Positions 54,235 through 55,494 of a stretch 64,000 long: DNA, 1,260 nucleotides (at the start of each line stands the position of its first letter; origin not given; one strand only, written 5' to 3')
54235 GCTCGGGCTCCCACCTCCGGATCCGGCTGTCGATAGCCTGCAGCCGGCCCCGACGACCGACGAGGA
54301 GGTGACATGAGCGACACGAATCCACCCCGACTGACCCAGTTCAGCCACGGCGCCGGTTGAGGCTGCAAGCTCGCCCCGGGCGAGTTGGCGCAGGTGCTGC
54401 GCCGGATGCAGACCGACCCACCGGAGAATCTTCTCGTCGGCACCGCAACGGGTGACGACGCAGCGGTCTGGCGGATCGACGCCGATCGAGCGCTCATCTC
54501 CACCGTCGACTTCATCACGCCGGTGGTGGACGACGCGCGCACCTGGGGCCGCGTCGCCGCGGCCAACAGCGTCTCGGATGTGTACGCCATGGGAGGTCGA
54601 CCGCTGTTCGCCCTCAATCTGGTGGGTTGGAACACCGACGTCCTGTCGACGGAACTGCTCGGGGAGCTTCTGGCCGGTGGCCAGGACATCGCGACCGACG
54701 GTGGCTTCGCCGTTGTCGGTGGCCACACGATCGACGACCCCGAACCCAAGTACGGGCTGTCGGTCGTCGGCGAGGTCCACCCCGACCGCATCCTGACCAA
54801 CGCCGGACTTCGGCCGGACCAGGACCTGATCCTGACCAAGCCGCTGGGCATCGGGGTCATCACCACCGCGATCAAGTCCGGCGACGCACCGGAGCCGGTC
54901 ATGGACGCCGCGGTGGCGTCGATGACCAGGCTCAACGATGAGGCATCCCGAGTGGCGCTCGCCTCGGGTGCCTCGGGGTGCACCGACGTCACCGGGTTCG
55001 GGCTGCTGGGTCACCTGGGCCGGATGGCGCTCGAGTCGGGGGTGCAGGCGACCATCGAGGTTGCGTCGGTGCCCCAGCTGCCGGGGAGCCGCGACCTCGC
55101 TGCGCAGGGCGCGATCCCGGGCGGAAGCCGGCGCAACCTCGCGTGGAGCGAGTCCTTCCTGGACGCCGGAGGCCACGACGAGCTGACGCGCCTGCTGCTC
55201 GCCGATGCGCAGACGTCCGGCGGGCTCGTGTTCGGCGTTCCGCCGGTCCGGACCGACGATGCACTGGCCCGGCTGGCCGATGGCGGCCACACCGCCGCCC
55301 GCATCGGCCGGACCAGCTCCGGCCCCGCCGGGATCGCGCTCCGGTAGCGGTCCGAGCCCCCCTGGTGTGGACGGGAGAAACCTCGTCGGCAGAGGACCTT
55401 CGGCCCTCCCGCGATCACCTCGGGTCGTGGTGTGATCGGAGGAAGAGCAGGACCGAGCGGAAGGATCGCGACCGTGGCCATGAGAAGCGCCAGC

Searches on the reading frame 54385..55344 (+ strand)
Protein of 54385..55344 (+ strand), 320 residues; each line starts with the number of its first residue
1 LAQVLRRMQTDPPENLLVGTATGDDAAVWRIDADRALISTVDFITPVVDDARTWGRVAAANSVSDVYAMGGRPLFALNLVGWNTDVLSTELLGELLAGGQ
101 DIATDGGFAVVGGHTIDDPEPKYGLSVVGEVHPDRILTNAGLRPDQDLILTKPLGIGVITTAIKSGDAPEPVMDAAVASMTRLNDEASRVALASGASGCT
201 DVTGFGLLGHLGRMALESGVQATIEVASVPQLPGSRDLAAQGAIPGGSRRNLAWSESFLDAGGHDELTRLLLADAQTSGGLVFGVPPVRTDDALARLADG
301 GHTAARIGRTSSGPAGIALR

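Call 4: search_protein_families(library=pfam, proteins=[window:54385-55344:+], max_evalue=0.01)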
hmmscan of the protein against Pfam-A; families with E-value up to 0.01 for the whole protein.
window:54385-55344:+ (320 aa): 2 families
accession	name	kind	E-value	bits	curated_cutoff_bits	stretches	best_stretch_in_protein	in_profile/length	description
PF00586.29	AIRS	-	5.6e-25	88.4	24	1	23-131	1-112/112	AIR synthase related protein, N-terminal domain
PF02769.27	AIRS_C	-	1.1e-15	58.5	23.1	1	144-314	2-149/156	AIR synthase related protein, C-terminal domain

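Call 5: search_protein_families(library=ncbifam, proteins=[window:54385-55344:+], max_evalue=0.01)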
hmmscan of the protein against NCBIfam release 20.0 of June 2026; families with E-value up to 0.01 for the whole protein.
window:54385-55344:+ (320 aa): 13 families
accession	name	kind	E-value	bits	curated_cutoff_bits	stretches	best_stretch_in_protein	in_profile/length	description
TIGR00476.1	selD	equivalog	1.4e-100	336.5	125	1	3-287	22-308/311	selenide, water dikinase SelD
NF002098.0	PRK00943.1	equivalog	3.5e-93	312.3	299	1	6-311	31-335/347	selenide, water dikinase SelD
NF010705.0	PRK14105.1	equivalog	9.4e-40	136.5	291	1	16-239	42-278/345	selenide, water dikinase SelD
TIGR04369.1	fusion_not_SelD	hypoth_equivalog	2.4e-29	102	700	1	22-243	382-624/701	oxidoreductase/SelD-related fusion protein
TIGR01379.1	thiL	equivalog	7.1e-19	67.9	184.15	1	18-235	19-242/320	thiamine-phosphate kinase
NF004351.0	PRK05731.1-4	equivalog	1.4e-15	57.3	324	1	4-231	19-249/321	thiamine-phosphate kinase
TIGR04049.1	AIR_rel_sll0787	hypoth_equivalog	8.3e-15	54.6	321.3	1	14-233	34-245/318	sll0787 family AIR synthase-like protein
TIGR03267.1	methan_mark_2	hypoth_equivalog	1.1e-14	54.3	365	1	21-231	42-248/323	methanogenesis marker 2 protein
NF004353.0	PRK05731.2-2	equivalog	5.1e-07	29.1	301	1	20-231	16-227/311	thiamine-phosphate kinase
NF004354.0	PRK05731.2-3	equivalog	2.1e-05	24.1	204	1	55-151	50-144/273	thiamine-phosphate kinase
TIGR04050.1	MSMEG_0567_Cter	hypoth_equivalog_domain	2.3e-05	24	312.2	1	22-233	32-229/296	MSMEG_0567/sll0787 family protein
TIGR00878.1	purM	equivalog_domain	0.00046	19.5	236.35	1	52-148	75-175/332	phosphoribosylformylglycinamidine cyclo-ligase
TIGR02124.1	hypE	equivalog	0.0011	18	251.6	1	21-230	31-244/332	hydrogenase expression/formation protein HypE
